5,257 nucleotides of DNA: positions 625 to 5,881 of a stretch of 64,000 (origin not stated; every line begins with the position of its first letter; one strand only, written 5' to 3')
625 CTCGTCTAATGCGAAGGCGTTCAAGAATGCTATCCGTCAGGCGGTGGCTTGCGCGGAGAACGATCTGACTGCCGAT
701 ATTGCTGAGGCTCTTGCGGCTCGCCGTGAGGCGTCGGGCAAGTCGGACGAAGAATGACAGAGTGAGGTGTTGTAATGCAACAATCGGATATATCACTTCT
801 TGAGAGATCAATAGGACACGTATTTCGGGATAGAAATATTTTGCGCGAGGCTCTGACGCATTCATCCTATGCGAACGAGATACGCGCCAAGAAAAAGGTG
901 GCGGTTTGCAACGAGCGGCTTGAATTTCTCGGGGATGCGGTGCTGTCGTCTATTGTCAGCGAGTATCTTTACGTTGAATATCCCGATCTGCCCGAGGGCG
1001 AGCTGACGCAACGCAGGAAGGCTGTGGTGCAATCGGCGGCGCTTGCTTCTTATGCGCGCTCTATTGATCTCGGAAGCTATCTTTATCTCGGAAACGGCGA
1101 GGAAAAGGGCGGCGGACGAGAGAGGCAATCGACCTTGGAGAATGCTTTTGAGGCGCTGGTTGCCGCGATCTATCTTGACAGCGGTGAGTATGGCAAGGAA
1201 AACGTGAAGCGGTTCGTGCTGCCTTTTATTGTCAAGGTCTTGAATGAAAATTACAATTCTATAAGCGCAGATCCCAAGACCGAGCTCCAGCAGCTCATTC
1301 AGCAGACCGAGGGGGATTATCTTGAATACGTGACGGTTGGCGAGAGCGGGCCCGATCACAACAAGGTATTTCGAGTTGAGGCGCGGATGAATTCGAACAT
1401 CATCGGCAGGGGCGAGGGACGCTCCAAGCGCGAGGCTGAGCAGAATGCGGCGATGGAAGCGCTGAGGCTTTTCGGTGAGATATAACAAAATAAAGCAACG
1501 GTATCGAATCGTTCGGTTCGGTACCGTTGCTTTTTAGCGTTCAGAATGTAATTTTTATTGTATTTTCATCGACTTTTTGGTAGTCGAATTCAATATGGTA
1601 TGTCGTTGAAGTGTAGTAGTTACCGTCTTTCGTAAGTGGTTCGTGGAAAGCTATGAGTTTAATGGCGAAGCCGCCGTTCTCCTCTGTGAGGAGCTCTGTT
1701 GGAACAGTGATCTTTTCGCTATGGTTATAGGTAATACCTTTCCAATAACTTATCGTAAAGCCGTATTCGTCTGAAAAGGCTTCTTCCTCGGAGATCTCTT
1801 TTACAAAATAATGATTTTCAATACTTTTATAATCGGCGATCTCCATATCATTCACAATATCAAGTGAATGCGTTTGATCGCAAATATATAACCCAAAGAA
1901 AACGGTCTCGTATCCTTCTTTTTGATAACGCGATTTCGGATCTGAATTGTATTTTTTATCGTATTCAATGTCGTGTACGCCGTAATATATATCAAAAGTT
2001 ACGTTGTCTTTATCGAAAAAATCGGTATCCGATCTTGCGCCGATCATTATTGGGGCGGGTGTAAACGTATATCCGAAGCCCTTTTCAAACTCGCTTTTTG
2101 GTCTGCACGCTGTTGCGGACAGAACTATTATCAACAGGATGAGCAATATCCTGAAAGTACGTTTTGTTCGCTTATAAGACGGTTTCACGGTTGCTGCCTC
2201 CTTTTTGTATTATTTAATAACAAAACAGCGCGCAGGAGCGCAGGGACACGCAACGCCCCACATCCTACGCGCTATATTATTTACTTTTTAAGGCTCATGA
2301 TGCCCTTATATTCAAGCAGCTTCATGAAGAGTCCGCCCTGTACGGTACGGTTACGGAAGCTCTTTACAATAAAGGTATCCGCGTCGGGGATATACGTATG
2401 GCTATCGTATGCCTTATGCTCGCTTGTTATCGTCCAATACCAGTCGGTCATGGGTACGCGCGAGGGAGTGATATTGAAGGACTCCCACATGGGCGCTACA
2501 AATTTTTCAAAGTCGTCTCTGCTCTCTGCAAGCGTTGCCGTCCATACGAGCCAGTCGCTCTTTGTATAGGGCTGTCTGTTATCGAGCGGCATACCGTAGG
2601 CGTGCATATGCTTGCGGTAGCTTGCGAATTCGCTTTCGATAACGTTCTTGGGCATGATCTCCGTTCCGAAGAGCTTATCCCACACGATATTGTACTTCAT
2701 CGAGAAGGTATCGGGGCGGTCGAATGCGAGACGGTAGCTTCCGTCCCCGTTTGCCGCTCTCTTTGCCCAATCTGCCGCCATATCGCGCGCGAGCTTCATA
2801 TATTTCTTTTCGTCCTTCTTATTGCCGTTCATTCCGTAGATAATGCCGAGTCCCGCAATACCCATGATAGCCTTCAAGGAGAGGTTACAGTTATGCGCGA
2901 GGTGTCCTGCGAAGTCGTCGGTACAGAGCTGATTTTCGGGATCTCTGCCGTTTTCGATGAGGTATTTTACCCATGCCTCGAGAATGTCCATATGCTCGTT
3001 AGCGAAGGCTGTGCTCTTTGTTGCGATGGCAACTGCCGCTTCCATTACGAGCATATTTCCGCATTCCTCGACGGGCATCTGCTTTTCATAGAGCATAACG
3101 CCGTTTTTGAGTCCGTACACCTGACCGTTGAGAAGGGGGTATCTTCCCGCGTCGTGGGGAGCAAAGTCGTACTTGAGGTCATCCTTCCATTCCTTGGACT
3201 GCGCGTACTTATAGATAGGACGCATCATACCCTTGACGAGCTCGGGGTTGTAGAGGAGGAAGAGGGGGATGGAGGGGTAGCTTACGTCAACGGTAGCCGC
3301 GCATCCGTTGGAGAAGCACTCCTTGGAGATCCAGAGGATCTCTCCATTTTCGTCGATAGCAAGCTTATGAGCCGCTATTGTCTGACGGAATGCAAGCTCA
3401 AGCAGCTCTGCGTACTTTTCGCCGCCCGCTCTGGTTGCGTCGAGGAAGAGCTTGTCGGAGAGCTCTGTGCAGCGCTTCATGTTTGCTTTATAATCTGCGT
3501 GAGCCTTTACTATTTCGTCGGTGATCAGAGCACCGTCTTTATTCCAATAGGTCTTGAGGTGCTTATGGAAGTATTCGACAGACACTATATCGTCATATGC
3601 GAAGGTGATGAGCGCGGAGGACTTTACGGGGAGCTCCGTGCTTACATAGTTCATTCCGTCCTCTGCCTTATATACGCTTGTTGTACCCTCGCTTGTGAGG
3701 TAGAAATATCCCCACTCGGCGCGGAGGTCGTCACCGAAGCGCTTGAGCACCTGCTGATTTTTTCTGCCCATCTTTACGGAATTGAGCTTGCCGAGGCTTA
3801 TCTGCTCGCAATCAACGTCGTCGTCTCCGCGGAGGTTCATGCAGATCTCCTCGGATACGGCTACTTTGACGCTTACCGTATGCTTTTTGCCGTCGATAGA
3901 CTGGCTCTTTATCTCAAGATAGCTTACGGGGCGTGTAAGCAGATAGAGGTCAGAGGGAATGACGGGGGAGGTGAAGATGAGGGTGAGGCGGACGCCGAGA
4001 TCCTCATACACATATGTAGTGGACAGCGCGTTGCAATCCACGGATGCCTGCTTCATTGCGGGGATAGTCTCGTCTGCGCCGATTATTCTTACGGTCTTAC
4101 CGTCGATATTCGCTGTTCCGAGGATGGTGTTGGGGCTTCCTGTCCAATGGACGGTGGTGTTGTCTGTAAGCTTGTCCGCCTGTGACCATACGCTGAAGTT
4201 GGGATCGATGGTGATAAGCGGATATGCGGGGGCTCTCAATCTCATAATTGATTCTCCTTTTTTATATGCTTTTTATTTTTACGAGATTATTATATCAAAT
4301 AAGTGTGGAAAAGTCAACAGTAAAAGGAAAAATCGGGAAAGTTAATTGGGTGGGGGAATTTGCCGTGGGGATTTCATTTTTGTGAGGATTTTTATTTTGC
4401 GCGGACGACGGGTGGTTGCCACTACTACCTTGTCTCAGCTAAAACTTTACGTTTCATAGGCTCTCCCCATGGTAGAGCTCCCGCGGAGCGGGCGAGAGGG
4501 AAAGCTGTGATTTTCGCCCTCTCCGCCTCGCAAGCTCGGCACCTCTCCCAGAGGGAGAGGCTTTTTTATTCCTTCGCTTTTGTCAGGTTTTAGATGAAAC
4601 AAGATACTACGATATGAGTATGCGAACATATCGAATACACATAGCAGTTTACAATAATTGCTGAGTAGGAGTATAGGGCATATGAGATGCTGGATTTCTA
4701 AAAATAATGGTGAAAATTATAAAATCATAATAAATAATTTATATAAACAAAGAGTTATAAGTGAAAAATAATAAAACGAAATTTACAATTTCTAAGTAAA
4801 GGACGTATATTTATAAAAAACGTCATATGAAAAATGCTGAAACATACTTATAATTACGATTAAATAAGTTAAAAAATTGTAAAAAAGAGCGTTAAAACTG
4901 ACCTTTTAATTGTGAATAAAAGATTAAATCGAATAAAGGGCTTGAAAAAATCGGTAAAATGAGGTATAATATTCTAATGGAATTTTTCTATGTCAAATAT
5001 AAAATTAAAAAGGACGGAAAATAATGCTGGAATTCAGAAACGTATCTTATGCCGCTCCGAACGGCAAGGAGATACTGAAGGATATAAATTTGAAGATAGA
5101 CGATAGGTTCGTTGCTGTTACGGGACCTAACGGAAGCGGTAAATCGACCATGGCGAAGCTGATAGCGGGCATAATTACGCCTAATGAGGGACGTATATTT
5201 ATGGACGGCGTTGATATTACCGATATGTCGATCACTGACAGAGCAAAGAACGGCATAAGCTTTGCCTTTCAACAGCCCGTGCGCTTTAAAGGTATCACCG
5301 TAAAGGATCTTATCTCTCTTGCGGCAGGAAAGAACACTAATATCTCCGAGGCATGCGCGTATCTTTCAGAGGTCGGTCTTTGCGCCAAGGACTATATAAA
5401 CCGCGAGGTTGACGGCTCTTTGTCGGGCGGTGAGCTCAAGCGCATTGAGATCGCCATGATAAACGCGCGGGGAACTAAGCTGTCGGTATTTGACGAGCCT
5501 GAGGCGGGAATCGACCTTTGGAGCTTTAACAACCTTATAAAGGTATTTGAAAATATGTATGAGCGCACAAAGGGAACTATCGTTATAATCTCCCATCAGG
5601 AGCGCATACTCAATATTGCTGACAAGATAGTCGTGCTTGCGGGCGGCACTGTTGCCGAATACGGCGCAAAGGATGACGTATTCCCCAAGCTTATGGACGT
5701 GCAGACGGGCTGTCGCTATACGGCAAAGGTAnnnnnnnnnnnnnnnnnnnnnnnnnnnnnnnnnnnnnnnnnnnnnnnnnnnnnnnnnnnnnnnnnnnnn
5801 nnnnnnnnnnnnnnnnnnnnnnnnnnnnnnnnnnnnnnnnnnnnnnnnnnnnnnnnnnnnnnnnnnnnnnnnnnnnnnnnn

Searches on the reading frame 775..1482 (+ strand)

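Call 12: search_protein_families(library=pfam, proteins=[window:775-1482:+], max_evalue=0.001)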
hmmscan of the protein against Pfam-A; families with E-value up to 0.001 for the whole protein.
window:775-1482:+ (236 aa): 4 families
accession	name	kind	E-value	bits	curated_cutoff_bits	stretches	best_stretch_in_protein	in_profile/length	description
PF14622.11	Ribonucleas_3_3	-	5.1e-36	124.1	35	1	19-154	1-126/128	Ribonuclease-III-like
PF00636.31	Ribonuclease_3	-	1.4e-24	87.3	27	1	47-137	1-102/102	Ribonuclease III domain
PF00035.32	dsrm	-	3.3e-20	72.9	23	1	167-231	1-64/66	Double-stranded RNA binding motif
PF22935.1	RM44_endonuclase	-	2.3e-07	31.4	27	1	14-132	14-139/139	Large ribosomal subunit protein mL44, endonuclease domain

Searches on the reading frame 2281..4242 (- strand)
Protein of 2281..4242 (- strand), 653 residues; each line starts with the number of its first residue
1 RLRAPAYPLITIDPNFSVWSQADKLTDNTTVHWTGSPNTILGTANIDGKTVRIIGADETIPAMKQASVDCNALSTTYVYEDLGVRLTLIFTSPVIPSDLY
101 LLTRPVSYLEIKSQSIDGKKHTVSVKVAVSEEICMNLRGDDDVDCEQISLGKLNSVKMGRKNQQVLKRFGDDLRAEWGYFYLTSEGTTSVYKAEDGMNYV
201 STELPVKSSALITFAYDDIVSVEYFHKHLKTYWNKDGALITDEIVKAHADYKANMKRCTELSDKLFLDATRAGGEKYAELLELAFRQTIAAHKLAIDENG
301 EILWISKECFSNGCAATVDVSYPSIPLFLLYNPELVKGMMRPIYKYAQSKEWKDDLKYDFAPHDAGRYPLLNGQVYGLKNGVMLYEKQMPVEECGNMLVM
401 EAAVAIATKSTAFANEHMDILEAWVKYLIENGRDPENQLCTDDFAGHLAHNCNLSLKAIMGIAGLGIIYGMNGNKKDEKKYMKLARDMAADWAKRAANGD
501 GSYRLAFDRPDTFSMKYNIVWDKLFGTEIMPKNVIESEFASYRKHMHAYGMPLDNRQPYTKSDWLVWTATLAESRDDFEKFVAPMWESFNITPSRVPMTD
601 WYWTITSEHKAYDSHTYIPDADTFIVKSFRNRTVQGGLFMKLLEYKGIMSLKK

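Call 12: search_protein_families(library=pfam, proteins=[window:2281-4242:-], max_evalue=0.001)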
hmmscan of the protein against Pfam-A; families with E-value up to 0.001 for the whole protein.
window:2281-4242:- (653 aa): 3 families
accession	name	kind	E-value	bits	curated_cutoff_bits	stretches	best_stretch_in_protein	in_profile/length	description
PF16335.10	GtaA_6_Hairpin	-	4.1e-126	421.3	24.9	1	274-642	1-343/343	Glutaminase A six helical-hairpin domain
PF17168.10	DUF5127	-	3.5e-29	102.7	28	2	75-189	3-114/229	Domain of unknown function (DUF5127)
PF16334.10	DUF4964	-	3.8e-18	65.5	30.7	1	2-58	24-80/88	Domain of unknown function (DUF4964)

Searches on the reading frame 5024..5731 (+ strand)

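Call 12: search_protein_families(library=pfam, proteins=[window:5024-5731:+], max_evalue=0.001)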
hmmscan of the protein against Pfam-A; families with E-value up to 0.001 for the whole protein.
window:5024-5731:+ (236 aa): 5 families
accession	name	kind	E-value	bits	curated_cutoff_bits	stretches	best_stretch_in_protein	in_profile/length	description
PF00005.33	ABC_tran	-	3.8e-24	86.3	25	1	18-160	1-136/137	ABC transporter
PF02463.25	SMC_N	-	2.5e-10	40.6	40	1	19-45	16-42/220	RecF/RecN/SMC N terminal domain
PF13304.12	AAA_21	-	5.1e-07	30.5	27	0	29-50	1-22/304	AAA domain, putative AbiEii toxin, Type IV TA system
PF13555.12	AAA_29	-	0.00041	20.5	27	1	23-55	19-50/61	P-loop containing region of AAA domain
PF13476.12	AAA_23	-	0.00059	21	27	1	20-72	12-67/201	AAA domain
